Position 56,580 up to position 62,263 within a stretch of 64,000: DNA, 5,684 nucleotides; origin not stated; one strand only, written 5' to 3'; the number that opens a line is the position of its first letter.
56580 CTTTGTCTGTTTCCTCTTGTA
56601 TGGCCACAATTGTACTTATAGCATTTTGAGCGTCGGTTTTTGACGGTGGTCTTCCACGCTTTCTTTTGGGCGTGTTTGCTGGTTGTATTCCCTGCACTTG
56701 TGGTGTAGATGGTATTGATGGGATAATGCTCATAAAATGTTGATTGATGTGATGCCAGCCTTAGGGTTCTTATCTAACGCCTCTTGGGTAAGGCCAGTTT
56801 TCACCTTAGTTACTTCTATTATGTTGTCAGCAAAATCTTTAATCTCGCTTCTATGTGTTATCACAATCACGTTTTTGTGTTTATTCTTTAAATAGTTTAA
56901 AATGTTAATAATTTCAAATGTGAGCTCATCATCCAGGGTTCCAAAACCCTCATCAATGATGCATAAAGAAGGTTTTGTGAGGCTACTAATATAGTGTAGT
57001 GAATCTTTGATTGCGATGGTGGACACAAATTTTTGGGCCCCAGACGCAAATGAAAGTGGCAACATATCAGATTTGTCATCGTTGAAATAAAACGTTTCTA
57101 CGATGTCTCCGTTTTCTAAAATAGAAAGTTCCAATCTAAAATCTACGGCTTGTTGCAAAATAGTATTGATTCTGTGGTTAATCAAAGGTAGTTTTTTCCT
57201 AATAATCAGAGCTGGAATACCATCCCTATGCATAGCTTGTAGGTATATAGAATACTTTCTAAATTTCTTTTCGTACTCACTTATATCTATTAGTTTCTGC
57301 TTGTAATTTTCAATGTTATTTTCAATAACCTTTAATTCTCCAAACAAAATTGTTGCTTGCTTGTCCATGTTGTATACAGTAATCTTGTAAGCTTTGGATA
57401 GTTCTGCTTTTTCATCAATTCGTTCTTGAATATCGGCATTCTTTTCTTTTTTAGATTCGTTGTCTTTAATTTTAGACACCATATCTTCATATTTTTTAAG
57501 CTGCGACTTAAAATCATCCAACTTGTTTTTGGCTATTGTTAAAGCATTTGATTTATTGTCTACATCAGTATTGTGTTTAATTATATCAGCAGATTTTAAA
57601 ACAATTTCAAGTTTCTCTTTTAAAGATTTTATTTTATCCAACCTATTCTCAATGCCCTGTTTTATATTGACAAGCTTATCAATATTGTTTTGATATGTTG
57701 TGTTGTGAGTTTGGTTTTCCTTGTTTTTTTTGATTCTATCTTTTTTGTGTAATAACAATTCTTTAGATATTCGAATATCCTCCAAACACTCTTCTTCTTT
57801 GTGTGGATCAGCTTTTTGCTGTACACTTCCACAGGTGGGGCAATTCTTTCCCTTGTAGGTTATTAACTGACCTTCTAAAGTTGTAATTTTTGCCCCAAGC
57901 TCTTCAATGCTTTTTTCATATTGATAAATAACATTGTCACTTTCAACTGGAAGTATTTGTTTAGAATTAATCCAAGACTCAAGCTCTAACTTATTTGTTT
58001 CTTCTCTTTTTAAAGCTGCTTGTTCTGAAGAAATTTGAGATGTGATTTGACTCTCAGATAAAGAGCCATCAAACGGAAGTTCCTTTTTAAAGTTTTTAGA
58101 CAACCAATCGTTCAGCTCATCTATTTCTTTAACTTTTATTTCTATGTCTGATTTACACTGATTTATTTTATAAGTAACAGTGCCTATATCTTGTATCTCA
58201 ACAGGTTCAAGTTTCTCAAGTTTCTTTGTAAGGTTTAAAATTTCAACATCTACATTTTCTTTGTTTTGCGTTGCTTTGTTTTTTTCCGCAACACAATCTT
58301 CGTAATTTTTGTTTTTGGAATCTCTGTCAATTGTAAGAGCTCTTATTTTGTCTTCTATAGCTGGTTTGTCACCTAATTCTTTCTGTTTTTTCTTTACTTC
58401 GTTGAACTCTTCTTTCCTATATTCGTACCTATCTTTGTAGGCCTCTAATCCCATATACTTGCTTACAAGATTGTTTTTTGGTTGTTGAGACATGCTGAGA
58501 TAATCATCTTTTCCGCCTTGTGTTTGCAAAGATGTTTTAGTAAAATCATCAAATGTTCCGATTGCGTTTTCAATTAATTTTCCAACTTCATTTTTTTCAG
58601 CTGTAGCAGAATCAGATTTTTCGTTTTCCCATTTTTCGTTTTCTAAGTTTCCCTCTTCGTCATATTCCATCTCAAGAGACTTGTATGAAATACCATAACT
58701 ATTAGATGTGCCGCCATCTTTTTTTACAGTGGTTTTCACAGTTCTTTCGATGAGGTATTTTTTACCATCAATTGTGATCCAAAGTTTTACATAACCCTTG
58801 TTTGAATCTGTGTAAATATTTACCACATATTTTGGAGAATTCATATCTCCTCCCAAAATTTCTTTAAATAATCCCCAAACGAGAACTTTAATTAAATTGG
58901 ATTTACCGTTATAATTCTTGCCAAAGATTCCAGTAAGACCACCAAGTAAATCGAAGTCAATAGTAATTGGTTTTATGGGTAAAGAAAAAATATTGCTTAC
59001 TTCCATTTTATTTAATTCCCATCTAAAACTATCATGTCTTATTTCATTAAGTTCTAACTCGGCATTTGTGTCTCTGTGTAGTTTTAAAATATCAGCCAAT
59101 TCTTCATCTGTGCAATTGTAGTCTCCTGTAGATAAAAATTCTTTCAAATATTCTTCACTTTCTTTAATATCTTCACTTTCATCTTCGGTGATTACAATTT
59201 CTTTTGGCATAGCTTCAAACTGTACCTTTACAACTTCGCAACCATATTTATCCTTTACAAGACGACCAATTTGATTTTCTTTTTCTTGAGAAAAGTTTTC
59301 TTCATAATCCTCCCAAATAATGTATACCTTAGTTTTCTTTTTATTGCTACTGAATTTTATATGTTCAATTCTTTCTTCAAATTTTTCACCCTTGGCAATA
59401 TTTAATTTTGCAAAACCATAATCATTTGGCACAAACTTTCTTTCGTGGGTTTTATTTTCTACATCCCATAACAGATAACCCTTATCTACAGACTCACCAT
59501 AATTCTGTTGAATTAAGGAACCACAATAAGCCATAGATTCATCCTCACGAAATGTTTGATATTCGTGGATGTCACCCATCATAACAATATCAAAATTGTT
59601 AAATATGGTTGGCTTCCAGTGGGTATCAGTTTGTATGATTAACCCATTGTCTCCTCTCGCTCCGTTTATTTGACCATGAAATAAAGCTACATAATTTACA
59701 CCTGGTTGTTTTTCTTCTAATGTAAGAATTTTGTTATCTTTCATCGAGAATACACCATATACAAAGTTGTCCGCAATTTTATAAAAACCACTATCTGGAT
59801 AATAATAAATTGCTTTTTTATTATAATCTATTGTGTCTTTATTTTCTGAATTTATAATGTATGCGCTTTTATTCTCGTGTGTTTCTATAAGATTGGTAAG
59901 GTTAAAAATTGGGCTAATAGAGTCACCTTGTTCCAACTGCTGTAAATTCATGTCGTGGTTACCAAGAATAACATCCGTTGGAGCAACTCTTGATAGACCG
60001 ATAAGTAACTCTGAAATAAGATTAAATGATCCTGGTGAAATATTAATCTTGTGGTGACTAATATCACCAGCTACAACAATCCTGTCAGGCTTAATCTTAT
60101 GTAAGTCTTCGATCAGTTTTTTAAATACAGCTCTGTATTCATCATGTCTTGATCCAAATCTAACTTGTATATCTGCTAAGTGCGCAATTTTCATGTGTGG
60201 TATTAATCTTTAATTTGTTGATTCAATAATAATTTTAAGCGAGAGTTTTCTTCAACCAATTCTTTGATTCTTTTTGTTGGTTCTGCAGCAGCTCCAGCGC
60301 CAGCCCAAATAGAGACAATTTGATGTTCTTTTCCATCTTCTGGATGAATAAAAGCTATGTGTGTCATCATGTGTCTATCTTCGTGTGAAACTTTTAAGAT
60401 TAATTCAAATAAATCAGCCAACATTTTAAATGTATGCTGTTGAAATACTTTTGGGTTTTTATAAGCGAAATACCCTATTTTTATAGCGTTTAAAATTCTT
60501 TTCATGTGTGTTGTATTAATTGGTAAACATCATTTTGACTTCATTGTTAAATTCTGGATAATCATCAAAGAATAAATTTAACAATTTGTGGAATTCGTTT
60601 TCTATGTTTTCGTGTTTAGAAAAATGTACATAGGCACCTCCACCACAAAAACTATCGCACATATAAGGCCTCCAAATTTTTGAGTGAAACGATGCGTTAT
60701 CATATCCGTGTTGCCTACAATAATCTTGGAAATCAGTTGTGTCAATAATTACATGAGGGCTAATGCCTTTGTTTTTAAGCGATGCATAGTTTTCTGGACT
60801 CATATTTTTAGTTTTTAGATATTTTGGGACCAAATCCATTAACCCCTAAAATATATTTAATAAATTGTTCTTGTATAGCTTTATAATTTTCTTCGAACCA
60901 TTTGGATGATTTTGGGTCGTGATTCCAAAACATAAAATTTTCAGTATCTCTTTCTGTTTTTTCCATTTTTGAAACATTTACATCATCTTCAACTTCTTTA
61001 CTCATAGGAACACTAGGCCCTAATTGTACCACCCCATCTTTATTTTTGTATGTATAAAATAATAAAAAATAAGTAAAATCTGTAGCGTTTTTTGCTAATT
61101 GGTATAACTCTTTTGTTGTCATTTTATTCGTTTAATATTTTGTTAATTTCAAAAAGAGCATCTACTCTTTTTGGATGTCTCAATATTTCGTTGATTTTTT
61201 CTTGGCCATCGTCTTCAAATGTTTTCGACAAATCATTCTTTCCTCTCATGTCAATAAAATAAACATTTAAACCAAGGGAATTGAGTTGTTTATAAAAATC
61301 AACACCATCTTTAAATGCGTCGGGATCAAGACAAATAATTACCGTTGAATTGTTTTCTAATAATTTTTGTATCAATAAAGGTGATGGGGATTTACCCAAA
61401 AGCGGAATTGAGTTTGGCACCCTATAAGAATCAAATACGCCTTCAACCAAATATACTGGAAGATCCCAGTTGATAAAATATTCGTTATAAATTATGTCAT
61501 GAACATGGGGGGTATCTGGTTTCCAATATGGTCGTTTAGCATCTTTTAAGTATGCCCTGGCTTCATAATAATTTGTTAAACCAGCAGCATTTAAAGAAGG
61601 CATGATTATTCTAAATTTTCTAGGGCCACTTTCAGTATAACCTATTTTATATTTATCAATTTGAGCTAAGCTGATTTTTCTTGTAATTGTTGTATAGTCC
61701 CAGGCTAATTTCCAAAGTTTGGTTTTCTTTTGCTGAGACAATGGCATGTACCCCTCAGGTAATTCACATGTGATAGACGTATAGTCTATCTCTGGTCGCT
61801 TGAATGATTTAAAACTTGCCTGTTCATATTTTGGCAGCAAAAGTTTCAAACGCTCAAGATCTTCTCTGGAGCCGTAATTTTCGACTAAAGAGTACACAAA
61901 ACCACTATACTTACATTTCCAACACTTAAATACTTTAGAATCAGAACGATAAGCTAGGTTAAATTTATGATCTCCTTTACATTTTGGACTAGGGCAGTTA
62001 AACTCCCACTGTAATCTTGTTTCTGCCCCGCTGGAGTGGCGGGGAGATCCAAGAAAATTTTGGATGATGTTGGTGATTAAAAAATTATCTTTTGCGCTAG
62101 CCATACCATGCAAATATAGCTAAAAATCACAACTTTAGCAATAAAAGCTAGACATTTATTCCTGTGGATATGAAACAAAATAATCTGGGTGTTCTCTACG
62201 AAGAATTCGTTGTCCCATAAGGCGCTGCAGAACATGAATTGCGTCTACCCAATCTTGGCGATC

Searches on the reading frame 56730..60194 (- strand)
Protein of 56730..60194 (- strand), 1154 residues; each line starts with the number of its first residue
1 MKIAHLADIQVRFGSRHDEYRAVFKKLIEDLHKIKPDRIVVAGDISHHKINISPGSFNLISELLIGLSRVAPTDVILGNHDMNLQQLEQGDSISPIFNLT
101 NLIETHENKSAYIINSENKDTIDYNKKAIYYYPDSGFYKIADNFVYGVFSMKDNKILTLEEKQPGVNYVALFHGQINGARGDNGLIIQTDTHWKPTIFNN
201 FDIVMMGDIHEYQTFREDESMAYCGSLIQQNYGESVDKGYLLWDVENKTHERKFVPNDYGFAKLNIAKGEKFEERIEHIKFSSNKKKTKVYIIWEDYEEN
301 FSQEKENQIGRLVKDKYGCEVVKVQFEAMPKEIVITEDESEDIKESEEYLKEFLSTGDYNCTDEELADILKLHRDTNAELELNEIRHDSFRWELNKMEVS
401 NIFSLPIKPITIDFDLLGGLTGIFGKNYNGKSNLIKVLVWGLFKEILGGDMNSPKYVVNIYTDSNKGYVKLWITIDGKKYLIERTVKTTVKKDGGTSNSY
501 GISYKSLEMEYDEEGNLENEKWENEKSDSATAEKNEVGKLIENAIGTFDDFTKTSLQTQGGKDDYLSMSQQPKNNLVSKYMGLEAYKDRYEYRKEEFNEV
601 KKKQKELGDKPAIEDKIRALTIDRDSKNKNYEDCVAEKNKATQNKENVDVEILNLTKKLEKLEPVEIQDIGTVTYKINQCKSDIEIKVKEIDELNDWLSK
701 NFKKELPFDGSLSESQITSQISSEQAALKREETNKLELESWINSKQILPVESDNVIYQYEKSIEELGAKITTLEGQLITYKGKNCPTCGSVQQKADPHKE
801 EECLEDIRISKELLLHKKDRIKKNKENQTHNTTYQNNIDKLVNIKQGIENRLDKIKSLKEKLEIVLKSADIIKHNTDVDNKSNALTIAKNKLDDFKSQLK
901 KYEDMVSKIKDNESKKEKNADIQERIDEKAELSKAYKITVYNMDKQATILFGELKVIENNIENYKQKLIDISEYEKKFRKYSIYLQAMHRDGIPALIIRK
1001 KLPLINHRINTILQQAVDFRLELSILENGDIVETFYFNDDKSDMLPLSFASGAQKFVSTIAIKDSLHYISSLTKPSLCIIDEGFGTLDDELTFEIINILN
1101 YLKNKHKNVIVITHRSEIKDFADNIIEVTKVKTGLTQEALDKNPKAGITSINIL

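Call 10: search_protein_families(library=phrogs, proteins=[window:56730-60194:-], max_evalue=0.001)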
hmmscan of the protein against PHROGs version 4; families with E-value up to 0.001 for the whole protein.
window:56730-60194:- (1154 aa): 4 families
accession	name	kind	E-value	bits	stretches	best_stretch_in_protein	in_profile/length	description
phrog_77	-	DNA, RNA and nucleotide metabolism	1.9e-49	170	1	277-1136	183-951/967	SbcC-like subunit of palindrome specific endonuclease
phrog_35725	-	other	3.9e-13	49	1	2-235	8-251/1376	metallo-phosphoesterase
phrog_19980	-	unknown function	3.4e-06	26.6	1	1080-1134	1006-1060/1068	-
phrog_1649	-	other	0.0003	20.5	0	16-85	44-108/308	metallo-phosphoesterase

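Call 11: search_dna_similar(query=window:56730-60194:-, collection=phages, mode=protein, max_rows=15)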
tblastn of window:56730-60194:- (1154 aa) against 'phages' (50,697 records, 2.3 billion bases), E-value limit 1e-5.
Records with a match: 13; places in all: 16; records where one place covers at least 80% of the query: 1.
Best place of each record, by identity: <60% 13.
By first word of the organism name: Tenacibaculum 5; uncultured 3; Lactobacillus 2; Pseudomonas 2; Microcystis 1.
By host as written in the record: - 5; Tenacibaculum maritimum 3; Tenacibaculum sp. 2; Pseudomonas putida var. Manila 2; Microcystis elabens 1.
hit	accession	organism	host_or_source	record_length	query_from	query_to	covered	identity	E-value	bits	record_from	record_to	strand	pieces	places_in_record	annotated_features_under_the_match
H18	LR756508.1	uncultured phage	metagenomic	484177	2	1130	83%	26.5%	7e-41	251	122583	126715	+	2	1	record has no annotation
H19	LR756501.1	uncultured phage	metagenomic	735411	3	1136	75%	27.0%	2e-40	236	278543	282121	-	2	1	record has no annotation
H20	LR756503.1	uncultured phage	metagenomic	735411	3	1136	75%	27.0%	2e-40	236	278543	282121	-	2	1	record has no annotation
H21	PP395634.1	Microcystis phage Mel-JY01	Microcystis elabens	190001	3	610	53%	26.5%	5e-46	188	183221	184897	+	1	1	AAA domain containing protein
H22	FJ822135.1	Lactobacillus phage Lb338-1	-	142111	783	1137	31%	25.5%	7e-6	57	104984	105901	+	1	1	putative exonuclease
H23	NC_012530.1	Lactobacillus phage Lb338-1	-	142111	783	1137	31%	25.5%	7e-6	57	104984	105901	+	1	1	exonuclease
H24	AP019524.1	Tenacibaculum phage PTm1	Tenacibaculum maritimum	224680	876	1141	23%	26.4%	8e-11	73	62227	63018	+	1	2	DNA repair exonuclease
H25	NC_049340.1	Tenacibaculum phage PTm1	Tenacibaculum maritimum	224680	876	1141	23%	26.4%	8e-11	73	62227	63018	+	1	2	metallo-phosphoesterase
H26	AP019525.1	Tenacibaculum phage PTm5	Tenacibaculum maritimum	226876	876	1141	23%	26.4%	8e-11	73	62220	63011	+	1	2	DNA repair exonuclease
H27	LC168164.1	Tenacibaculum phage pT24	Tenacibaculum sp.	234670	2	235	20%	26.3%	9e-8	63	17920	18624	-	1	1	DNA repair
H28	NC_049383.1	Tenacibaculum phage pT24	Tenacibaculum sp.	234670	2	235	20%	26.3%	9e-8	63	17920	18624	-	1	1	metallo-phosphoesterase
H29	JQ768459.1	Pseudomonas phage Lu11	Pseudomonas putida var. Manila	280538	39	266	20%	25.1%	3e-6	58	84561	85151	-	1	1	putative endonuclease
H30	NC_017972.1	Pseudomonas phage Lu11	Pseudomonas putida var. Manila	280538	39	266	20%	25.1%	3e-6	58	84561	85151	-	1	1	putative endonuclease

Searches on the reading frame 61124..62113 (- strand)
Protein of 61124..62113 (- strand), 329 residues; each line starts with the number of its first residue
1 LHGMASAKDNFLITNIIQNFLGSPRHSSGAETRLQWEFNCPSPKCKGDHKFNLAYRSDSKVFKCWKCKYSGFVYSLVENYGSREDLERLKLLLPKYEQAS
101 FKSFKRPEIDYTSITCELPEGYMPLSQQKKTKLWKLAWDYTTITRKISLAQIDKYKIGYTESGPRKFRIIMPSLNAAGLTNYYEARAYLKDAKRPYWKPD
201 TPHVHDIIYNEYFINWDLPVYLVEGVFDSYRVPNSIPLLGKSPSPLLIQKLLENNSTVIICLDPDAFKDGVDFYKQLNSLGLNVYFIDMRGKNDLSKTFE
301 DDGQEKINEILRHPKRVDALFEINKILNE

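Call 10: search_protein_families(library=phrogs, proteins=[window:61124-62113:-], max_evalue=0.001)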
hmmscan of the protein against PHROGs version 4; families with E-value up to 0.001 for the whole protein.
window:61124-62113:- (329 aa): 1 family
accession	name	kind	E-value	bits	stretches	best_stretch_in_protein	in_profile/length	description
phrog_47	-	DNA, RNA and nucleotide metabolism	1.2e-30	107.8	1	32-309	47-332/947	DNA primase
